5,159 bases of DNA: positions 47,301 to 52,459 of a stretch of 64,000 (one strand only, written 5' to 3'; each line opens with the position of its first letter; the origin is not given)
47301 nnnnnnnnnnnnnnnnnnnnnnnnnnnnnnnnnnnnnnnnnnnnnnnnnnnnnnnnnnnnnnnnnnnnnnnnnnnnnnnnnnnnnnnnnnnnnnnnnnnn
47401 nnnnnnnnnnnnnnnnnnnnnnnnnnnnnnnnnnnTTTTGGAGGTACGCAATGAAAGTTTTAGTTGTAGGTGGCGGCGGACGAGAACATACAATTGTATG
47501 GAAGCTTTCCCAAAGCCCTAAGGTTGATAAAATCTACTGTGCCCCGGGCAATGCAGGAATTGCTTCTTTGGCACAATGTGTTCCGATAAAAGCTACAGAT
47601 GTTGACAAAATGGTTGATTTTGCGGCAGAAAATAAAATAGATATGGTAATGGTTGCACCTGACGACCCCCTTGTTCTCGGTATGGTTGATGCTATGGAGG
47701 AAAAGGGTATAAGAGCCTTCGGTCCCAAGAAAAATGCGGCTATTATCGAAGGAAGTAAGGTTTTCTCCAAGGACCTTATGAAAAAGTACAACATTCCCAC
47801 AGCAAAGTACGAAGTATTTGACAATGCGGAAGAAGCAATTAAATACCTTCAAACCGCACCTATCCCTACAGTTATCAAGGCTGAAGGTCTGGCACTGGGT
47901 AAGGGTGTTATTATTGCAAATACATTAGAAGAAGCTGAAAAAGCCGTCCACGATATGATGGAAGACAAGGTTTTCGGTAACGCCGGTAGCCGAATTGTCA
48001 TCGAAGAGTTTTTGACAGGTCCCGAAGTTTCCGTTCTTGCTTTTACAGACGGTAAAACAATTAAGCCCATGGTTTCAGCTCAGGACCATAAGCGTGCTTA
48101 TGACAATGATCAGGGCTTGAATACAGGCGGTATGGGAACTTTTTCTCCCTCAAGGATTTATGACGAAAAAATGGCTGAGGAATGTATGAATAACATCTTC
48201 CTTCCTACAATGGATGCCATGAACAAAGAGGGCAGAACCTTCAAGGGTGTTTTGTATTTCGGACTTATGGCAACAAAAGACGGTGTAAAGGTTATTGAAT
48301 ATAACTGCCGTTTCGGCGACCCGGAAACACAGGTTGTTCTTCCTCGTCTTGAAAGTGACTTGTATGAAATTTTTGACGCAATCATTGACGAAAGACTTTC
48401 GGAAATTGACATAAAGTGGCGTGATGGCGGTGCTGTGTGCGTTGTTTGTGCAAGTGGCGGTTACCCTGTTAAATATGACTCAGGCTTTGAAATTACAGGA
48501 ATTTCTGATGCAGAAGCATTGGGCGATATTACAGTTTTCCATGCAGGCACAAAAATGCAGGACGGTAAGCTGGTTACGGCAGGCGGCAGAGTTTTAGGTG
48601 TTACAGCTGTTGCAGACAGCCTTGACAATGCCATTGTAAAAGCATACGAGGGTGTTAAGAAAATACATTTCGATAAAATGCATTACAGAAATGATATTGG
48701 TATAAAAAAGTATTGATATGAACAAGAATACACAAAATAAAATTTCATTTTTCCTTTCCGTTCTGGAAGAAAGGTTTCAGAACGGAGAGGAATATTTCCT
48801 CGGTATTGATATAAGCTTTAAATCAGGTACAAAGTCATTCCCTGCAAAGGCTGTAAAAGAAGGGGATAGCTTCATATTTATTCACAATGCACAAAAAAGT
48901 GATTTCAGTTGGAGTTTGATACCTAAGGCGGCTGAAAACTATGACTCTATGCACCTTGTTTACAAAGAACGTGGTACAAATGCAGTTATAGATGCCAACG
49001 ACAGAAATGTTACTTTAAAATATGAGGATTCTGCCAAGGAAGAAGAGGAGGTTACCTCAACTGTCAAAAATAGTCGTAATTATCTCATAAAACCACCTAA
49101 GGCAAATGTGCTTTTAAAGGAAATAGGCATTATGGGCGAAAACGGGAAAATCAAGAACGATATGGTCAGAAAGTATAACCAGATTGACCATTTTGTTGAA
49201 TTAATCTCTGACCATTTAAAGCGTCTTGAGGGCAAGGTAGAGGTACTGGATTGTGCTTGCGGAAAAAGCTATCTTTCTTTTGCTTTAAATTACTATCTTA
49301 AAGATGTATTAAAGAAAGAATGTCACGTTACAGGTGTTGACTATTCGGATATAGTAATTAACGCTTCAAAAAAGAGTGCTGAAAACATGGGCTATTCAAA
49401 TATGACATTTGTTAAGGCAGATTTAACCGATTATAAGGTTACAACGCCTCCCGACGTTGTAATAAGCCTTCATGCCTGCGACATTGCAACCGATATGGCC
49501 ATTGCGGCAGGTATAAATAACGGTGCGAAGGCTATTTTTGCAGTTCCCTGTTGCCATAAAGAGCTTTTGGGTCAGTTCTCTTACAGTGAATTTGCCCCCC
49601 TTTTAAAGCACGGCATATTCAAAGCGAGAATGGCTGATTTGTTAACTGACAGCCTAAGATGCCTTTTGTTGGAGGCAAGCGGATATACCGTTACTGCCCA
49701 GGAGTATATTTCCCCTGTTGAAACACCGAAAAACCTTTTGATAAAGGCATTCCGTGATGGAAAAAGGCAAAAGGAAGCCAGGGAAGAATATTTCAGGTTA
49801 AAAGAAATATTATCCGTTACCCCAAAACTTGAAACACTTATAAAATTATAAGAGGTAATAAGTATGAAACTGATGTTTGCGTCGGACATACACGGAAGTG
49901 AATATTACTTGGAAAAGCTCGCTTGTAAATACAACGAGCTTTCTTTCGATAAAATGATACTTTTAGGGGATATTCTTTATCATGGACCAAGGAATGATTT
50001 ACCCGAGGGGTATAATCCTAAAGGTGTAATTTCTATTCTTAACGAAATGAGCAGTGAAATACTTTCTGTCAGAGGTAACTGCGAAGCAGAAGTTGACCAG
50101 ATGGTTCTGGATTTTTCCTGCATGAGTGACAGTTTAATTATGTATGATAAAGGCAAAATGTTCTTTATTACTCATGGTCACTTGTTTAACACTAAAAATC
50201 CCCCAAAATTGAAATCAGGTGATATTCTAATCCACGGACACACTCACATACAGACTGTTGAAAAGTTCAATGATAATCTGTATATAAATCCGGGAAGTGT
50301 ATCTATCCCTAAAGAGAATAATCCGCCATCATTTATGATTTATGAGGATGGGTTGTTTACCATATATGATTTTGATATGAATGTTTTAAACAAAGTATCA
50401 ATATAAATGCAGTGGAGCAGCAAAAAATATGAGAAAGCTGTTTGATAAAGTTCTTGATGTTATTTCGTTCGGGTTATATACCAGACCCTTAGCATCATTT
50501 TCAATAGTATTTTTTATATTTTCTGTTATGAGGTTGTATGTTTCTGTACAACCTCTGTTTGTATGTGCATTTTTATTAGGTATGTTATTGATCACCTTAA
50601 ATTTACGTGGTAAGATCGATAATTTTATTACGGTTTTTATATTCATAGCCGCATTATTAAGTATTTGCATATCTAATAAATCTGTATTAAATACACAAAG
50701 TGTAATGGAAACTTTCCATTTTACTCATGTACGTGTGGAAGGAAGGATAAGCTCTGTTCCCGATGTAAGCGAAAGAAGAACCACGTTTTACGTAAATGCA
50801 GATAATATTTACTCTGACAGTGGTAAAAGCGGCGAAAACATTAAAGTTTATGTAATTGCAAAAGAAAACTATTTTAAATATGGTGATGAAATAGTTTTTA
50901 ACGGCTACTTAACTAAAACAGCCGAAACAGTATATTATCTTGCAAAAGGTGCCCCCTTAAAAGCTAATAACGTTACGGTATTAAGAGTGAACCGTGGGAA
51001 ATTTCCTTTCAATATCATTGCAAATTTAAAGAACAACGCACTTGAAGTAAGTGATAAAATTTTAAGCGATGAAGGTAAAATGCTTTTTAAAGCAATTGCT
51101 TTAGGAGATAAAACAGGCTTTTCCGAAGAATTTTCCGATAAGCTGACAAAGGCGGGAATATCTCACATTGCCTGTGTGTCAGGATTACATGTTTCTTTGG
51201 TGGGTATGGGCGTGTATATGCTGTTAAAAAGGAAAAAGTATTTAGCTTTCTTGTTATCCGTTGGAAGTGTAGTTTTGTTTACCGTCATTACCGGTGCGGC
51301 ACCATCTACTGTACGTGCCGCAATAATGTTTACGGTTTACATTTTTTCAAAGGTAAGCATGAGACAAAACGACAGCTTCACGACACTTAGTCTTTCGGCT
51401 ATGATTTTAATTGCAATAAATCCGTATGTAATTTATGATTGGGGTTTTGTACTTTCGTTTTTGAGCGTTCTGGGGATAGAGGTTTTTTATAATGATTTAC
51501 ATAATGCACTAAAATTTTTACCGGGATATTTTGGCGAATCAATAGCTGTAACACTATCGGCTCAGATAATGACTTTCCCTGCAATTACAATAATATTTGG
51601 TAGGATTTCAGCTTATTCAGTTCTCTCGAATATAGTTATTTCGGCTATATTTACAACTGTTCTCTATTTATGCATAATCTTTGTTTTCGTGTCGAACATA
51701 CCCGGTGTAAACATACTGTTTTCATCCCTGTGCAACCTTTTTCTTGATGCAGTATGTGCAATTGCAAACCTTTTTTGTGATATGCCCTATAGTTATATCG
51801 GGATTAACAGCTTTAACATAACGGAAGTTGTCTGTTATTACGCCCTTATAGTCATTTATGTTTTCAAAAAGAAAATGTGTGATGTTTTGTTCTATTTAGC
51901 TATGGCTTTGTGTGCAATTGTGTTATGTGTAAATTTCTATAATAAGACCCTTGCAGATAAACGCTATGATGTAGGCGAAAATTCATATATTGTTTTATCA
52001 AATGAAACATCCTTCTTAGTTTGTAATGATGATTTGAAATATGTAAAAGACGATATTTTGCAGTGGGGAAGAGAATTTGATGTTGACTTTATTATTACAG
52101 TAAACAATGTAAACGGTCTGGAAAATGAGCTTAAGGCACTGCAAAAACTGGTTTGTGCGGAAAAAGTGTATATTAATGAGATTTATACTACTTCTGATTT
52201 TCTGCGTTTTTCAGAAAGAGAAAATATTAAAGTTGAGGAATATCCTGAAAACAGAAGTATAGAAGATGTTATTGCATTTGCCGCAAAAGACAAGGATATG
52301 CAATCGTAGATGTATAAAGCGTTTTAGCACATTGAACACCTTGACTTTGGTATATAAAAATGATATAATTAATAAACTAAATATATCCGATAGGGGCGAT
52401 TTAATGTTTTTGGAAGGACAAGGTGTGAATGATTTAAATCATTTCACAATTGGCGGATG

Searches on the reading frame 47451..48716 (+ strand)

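Call 92: search_protein_families(library=pfam, proteins=[window:47451-48716:+], max_evalue=0.00001)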
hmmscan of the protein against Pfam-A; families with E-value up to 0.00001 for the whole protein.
window:47451-48716:+ (421 aa): 5 families
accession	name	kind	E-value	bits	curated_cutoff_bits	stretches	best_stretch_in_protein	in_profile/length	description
PF01071.24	GARS_A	-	3.1e-80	269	27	1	101-293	1-194/194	Phosphoribosylglycinamide synthetase, ATP-grasp (A) domain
PF02844.21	GARS_N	-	2.2e-40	137.9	29.5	1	1-100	1-100/100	Phosphoribosylglycinamide synthetase, N domain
PF02843.22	GARS_C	-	1.4e-34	118.7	34.8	1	328-418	1-91/92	Phosphoribosylglycinamide synthetase, C domain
PF02786.22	CPSase_L_D2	-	8e-07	29.2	19.8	1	103-241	2-137/211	Carbamoyl-phosphate synthase L chain, ATP binding domain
PF02222.28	ATP-grasp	-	8.9e-07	29.2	27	1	109-197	2-86/179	ATP-grasp domain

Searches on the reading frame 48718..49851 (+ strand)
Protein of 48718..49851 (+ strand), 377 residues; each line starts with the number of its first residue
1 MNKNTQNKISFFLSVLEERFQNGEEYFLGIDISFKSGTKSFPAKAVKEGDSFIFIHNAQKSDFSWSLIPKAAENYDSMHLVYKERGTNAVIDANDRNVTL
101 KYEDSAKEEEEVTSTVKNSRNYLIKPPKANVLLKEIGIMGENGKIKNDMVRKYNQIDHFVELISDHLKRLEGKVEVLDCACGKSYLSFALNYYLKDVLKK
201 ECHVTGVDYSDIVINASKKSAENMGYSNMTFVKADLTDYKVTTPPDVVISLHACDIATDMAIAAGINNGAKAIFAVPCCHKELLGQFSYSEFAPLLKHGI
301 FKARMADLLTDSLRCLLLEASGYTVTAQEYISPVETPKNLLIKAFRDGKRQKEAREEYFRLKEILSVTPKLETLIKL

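Call 92: search_protein_families(library=pfam, proteins=[window:48718-49851:+], max_evalue=0.00001)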
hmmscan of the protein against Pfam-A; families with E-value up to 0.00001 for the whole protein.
window:48718-49851:+ (377 aa): 4 families
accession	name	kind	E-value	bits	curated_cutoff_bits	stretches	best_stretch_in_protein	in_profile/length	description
PF13679.12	Methyltransf_32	-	2.6e-36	125.1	27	1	151-284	1-141/143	Methyltransferase domain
PF13847.12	Methyltransf_31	-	2.3e-15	57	27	1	172-260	3-90/145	Methyltransferase domain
PF13649.12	Methyltransf_25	-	1.6e-08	35.5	27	1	176-260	1-80/97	Methyltransferase domain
PF05206.20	TRM13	-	1.7e-06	28.2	26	0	166-281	12-141/257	Methyltransferase TRM13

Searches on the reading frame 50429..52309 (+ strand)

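Call 93: search_protein_families(library=pfam, proteins=[window:50429-52309:+], max_evalue=0.00001)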
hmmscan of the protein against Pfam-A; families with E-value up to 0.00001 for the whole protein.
window:50429-52309:+ (626 aa): 2 families
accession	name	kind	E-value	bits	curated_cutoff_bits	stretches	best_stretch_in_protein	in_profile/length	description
PF03772.21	Competence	-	6.6e-52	177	23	1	224-480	2-266/270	Competence protein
PF13567.11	DUF4131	-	3.4e-10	40.3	31.6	1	44-163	7-132/165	Domain of unknown function (DUF4131)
